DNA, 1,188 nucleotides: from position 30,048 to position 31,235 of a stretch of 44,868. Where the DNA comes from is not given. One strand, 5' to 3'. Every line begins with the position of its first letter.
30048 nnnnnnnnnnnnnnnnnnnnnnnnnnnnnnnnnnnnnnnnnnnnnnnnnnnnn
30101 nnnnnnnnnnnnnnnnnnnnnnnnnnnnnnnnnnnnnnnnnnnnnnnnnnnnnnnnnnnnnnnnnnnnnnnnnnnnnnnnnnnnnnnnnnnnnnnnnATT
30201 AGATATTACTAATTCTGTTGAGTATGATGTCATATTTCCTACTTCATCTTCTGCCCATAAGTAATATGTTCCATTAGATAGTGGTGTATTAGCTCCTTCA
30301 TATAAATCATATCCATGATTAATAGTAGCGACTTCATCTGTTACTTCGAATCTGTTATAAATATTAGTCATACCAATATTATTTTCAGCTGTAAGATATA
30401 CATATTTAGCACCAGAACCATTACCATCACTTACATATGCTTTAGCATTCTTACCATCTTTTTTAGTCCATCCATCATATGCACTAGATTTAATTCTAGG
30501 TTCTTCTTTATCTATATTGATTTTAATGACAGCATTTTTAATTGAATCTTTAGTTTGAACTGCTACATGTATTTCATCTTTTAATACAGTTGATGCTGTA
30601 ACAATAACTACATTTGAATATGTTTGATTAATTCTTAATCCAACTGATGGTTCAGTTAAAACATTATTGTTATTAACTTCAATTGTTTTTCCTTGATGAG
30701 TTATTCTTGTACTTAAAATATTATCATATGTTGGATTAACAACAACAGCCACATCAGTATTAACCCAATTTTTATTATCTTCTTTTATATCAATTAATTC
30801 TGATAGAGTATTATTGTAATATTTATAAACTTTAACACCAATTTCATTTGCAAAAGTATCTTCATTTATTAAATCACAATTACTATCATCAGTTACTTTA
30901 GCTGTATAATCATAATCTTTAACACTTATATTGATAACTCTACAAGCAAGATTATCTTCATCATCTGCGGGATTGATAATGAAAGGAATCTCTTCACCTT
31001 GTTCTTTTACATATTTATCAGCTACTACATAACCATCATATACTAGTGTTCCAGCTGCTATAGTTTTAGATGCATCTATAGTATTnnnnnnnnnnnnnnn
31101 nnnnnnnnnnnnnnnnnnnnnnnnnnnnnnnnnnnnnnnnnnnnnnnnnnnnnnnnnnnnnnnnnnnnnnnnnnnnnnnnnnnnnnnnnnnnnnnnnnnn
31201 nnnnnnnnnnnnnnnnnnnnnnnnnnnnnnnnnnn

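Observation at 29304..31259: Orphan giant modular type IV pilin-like protein between ftsH and parA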

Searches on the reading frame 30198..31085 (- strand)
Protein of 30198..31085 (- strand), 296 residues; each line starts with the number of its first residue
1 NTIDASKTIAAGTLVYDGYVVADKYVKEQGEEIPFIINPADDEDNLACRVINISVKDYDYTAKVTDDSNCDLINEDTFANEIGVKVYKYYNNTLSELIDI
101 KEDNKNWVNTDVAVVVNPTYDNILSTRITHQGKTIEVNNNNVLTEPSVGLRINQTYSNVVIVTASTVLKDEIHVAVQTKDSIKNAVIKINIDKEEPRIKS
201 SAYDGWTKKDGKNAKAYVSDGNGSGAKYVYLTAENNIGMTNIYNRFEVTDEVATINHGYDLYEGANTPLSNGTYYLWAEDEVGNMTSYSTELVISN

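Call 68: search_protein_representatives(alignment_id=A3)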
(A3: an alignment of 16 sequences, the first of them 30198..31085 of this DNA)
Query: 16 sequences, 290 profile positions. Proteins with E-value up to 0.001 (for the whole library): 868; up to 1e-10: 358; up to 1e-30: 90. The best 150 are listed.
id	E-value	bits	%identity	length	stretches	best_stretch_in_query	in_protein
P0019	2.1e-107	375.2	-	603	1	1-290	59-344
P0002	2.9e-106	371.4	-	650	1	1-290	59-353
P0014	4.5e-106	370.8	-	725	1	1-289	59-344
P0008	1.0e-104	366.4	-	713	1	3-290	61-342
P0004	4.1e-104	364.4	-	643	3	2-290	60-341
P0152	1.1e-103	363.0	-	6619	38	179-285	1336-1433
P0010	6.6e-102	357.1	-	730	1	2-290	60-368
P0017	4.4e-100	351.2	-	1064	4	1-290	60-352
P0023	8.6e-97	340.4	-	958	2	1-290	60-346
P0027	6.7e-94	330.9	-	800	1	1-290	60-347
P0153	9.0e-94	330.5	-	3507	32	189-282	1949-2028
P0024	1.0e-82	294.1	-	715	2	1-289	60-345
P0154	2.2e-81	289.8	-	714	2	6-290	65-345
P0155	1.4e-79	283.9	-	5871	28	185-281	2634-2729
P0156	2.2e-79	283.2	-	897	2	1-290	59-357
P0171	2.2e-48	181.5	-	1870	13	179-286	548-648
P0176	1.0e-43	166.1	-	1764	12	187-286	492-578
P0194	2.9e-37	145.0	-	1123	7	189-284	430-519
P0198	1.8e-36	142.4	-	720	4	6-283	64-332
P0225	6.6e-32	127.4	-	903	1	1-288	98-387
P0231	3.2e-30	121.9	-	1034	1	7-284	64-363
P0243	1.2e-28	116.8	-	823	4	6-284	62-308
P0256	3.9e-27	111.8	-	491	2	8-282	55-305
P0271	2.9e-25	105.6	-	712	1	5-283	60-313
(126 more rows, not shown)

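Call 69: search_protein_families(library=pfam, proteins=[P0153, P0171, P0176, P0194], max_evalue=0.001)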
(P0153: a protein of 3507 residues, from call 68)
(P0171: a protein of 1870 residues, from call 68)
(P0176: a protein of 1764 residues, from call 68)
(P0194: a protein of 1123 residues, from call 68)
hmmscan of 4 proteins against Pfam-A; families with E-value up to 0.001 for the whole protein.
P0153 (3507 aa): 4 families
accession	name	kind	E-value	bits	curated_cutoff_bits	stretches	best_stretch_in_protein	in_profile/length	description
PF24893.1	DUF7743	-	9.9e-62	206.4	27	0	1271-1325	2-56/120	Domain of unknown function (DUF7743)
PF19789.6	DUF6273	-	4.1e-13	50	23.5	1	92-240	22-171/172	Domain of unknown function (DUF6273)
PF25721.1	T4_Y03C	-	3.4e-05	24.5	27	0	2187-2244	18-75/85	Phage T4 Y03C protein family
PF05887.16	Trypan_PARP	-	0.00022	21.7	100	1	3391-3448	73-125/134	Procyclic acidic repetitive protein (PARP)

P0171 (1870 aa): 1 family
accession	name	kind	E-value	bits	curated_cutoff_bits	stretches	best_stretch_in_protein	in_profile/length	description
PF10102.14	DUF2341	-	3.8e-12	46.9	23.4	1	1805-1864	2-59/84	Domain of unknown function (DUF2341)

P0176 (1764 aa): 3 families
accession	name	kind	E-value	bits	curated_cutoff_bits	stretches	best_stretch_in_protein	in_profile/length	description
PF02027.23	RolB_RolC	-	5.6e-11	42.8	23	0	853-970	44-155/189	RolB/RolC glucosidase family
PF21156.3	ISOA1-3_C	-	3.2e-08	34.2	27.3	0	936-975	7-44/106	Isoamylase 1-3, C-terminal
PF00229.24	TNF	-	1.1e-05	25.9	23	0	974-1027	15-62/127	TNF(Tumour Necrosis Factor) family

P0194 (1123 aa): 2 families
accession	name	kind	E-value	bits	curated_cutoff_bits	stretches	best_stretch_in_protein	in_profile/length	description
PF24893.1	DUF7743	-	3.2e-08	33.7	27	1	340-422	2-88/120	Domain of unknown function (DUF7743)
PF07963.17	N_methyl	-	0.00045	20.1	21.2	1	26-49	2-25/27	Prokaryotic N-terminal methylation motif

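Call 72: search_protein_families(library=pfam, proteins=[P0198, P0243, P0256, P0271, P0231, P0225], max_evalue=0.01)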
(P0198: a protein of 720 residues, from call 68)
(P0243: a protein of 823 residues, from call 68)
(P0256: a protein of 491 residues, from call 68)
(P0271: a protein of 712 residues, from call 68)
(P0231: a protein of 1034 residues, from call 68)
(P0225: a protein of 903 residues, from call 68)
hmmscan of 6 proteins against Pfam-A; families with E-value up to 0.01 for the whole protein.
P0198 (720 aa): 1 family
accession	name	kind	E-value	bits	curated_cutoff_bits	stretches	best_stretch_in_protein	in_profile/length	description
PF07963.17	N_methyl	-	5.5e-07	29.3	21.2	1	1-26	1-26/27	Prokaryotic N-terminal methylation motif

P0243 (823 aa): 6 families
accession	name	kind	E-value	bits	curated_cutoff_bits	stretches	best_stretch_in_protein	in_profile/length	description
PF07963.17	N_methyl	-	1.5e-06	28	21.2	1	1-26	1-26/27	Prokaryotic N-terminal methylation motif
PF00090.25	TSP_1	-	4.7e-06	27.1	21.6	1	638-680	4-49/49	Thrombospondin type 1 domain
PF19028.6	TSP1_spondin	-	5e-06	27.1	41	1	635-680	4-52/52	Spondin-like TSP1 domain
PF19030.6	TSP1_ADAMTS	-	1.5e-05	25.6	23.8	1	637-680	3-55/55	Thrombospondin type 1 domain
PF19035.6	TSP1_CCN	-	4.2e-05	24.2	27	1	638-680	6-44/44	CCN3 Nov like TSP1 domain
PF24893.1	DUF7743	-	0.00085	19.4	27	0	217-331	2-115/120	Domain of unknown function (DUF7743)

P0256 (491 aa): 3 families
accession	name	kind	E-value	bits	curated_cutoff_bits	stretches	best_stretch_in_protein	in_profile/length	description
PF19028.6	TSP1_spondin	-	0.00059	20.5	41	1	408-453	6-52/52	Spondin-like TSP1 domain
PF00090.25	TSP_1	-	0.00074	20.1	21.6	1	409-453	4-49/49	Thrombospondin type 1 domain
PF19035.6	TSP1_CCN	-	0.0019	18.8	27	1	409-453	6-44/44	CCN3 Nov like TSP1 domain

P0271 (712 aa): 5 families
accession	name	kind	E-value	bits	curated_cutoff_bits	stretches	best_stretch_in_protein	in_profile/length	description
PF07963.17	N_methyl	-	4e-06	26.6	21.2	1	2-24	3-25/27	Prokaryotic N-terminal methylation motif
PF19035.6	TSP1_CCN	-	0.00012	22.7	27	1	430-476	3-44/44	CCN3 Nov like TSP1 domain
PF19028.6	TSP1_spondin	-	0.00017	22.2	41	1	433-476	7-52/52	Spondin-like TSP1 domain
PF00090.25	TSP_1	-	0.0016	19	21.6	1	433-476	4-49/49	Thrombospondin type 1 domain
PF19077.6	Big_13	-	0.0046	17.9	27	0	351-412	30-92/102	Bacterial Ig-like domain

P0231 (1034 aa): 1 family
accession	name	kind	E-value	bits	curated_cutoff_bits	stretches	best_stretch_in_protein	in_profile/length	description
PF07963.17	N_methyl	-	8.8e-06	25.5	21.2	1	2-25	3-26/27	Prokaryotic N-terminal methylation motif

P0225 (903 aa): 1 family
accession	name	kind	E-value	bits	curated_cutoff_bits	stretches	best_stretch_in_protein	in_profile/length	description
PF07963.17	N_methyl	-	1.5e-07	31.1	21.2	1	41-64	3-26/27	Prokaryotic N-terminal methylation motif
